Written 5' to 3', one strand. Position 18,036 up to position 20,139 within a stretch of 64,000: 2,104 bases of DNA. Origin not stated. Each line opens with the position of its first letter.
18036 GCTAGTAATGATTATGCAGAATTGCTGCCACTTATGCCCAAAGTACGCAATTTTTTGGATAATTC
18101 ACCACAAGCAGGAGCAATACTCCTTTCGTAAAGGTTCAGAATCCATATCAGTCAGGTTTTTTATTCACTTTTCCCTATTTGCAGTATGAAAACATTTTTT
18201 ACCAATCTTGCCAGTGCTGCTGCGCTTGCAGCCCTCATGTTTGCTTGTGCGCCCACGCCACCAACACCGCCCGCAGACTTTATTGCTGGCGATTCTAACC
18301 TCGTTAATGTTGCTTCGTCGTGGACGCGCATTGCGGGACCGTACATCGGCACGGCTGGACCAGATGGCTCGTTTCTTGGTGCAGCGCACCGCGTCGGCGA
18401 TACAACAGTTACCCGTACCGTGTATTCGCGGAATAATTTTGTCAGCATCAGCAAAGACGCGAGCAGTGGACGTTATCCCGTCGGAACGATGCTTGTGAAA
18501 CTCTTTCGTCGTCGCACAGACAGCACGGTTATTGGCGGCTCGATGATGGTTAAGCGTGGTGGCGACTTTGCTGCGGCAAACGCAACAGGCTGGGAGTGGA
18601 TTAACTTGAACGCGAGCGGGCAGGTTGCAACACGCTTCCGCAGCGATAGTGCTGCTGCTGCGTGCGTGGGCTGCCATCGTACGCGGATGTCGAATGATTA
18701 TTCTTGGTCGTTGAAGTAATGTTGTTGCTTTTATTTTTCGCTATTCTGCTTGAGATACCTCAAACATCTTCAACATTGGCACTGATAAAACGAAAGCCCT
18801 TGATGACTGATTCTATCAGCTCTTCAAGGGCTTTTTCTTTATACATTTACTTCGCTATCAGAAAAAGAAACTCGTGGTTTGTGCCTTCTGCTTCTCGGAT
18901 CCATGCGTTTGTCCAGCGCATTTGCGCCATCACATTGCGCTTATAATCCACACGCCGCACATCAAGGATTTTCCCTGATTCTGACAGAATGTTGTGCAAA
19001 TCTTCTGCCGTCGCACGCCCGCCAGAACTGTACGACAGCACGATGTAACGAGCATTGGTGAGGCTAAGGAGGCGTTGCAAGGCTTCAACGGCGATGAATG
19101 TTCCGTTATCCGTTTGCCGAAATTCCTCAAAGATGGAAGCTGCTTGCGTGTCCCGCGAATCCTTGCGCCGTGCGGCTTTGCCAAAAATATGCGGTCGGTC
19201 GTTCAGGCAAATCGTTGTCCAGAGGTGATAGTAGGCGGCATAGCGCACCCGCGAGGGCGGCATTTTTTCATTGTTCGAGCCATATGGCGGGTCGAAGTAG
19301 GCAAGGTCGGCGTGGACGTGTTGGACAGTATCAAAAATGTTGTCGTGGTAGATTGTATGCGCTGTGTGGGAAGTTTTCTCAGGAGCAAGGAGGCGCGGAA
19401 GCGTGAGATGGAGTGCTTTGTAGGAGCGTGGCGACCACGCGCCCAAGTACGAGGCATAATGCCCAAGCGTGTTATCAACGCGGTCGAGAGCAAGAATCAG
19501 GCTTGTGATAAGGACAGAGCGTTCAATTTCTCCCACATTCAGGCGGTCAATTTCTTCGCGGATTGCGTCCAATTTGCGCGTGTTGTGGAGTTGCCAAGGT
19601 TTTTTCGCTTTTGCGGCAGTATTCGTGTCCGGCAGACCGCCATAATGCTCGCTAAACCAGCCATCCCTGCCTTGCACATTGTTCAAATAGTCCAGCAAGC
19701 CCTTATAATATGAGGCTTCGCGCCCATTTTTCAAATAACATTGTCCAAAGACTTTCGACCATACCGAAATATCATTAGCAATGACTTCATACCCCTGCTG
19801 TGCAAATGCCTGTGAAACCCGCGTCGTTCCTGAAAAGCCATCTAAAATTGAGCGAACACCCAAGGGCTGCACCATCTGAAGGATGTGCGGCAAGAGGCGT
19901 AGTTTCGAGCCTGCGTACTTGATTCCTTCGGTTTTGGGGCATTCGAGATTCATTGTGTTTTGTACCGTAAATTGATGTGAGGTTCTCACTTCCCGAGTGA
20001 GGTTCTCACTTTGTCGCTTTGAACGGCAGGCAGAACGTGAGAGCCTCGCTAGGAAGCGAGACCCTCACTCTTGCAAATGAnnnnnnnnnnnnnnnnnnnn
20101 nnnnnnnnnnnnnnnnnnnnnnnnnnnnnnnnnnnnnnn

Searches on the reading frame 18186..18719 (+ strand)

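Call 44: search_protein_families(library=pfam, proteins=[window:18186-18719:+])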
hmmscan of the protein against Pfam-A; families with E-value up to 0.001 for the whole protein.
window:18186-18719:+ (177 aa): 1 family
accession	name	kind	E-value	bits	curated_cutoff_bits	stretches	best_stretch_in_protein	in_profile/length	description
PF16694.10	Cytochrome_P460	-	1.2e-07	32.6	27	1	64-174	10-124/125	Cytochrome P460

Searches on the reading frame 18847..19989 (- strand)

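Call 44: search_protein_families(library=pfam, proteins=[window:18847-19989:-])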
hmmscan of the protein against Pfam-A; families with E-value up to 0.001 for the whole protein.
window:18847-19989:- (380 aa): 1 family
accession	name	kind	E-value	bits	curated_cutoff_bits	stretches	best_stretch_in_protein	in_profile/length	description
PF02086.21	MethyltransfD12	-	9.1e-23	81.7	22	1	25-279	1-219/253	D12 class N6 adenine-specific DNA methyltransferase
